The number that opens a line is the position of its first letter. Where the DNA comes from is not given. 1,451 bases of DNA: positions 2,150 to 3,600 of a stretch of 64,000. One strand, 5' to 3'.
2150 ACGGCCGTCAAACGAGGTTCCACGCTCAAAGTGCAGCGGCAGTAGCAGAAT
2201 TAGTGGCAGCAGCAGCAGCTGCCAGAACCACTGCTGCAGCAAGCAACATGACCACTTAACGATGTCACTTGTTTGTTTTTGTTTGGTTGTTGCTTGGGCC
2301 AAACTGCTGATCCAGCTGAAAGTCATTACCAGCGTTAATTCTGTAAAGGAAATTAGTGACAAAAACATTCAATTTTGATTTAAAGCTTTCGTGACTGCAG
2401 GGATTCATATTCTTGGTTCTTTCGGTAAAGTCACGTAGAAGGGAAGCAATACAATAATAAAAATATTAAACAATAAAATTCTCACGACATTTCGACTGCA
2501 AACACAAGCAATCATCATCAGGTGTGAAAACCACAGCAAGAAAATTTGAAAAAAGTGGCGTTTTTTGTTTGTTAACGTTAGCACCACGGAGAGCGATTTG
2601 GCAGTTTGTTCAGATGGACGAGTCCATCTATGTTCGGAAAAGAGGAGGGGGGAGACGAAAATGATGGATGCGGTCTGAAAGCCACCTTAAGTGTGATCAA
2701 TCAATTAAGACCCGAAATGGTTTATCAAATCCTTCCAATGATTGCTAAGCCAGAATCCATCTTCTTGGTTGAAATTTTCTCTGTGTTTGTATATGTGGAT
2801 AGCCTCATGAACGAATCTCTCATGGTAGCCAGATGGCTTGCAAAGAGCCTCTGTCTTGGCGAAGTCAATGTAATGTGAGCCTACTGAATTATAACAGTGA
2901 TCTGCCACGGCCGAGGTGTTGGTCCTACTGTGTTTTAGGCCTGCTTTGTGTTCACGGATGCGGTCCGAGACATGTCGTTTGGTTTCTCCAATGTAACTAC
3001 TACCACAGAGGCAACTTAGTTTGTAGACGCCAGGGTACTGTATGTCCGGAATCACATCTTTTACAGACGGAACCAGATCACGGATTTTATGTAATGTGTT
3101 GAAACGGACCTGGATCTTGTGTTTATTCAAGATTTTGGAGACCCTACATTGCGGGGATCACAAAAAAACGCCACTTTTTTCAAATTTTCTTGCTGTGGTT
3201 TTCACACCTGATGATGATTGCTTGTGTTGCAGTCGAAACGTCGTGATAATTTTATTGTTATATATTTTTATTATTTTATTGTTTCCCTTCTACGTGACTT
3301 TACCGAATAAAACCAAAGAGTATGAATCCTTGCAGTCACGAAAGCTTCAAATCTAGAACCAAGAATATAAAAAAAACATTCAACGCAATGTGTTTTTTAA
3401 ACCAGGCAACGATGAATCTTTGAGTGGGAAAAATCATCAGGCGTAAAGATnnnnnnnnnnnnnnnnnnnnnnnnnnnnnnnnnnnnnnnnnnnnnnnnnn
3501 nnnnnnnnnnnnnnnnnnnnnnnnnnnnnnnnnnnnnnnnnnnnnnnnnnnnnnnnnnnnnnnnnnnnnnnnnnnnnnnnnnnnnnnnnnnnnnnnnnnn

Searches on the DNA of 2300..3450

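Call 7: search_rna_families(source=window, start=2300, end=3450, threshold=evalue, max_evalue=10, show_alignments=6)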
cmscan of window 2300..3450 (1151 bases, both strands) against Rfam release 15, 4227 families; matches with E-value up to 10: 4.
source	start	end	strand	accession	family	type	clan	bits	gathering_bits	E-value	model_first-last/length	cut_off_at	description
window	2520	2586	+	RF00336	snoJ26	Gene; snRNA; snoRNA; CD-box;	-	20.1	50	1.9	1-147/147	no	Small nucleolar RNA J26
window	2469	2572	+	RF02048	STnc30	Gene; sRNA;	-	19.6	120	2.1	1-132/132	no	Salmonella enterica conserved region STnc30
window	3117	3209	-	RF00336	snoJ26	Gene; snRNA; snoRNA; CD-box;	-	18.6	50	4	1-147/147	no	Small nucleolar RNA J26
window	3229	3282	-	RF01675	CrcZ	Gene; sRNA;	-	11.6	95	1.6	1-398/398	no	Pseudomonas sRNA CrcZ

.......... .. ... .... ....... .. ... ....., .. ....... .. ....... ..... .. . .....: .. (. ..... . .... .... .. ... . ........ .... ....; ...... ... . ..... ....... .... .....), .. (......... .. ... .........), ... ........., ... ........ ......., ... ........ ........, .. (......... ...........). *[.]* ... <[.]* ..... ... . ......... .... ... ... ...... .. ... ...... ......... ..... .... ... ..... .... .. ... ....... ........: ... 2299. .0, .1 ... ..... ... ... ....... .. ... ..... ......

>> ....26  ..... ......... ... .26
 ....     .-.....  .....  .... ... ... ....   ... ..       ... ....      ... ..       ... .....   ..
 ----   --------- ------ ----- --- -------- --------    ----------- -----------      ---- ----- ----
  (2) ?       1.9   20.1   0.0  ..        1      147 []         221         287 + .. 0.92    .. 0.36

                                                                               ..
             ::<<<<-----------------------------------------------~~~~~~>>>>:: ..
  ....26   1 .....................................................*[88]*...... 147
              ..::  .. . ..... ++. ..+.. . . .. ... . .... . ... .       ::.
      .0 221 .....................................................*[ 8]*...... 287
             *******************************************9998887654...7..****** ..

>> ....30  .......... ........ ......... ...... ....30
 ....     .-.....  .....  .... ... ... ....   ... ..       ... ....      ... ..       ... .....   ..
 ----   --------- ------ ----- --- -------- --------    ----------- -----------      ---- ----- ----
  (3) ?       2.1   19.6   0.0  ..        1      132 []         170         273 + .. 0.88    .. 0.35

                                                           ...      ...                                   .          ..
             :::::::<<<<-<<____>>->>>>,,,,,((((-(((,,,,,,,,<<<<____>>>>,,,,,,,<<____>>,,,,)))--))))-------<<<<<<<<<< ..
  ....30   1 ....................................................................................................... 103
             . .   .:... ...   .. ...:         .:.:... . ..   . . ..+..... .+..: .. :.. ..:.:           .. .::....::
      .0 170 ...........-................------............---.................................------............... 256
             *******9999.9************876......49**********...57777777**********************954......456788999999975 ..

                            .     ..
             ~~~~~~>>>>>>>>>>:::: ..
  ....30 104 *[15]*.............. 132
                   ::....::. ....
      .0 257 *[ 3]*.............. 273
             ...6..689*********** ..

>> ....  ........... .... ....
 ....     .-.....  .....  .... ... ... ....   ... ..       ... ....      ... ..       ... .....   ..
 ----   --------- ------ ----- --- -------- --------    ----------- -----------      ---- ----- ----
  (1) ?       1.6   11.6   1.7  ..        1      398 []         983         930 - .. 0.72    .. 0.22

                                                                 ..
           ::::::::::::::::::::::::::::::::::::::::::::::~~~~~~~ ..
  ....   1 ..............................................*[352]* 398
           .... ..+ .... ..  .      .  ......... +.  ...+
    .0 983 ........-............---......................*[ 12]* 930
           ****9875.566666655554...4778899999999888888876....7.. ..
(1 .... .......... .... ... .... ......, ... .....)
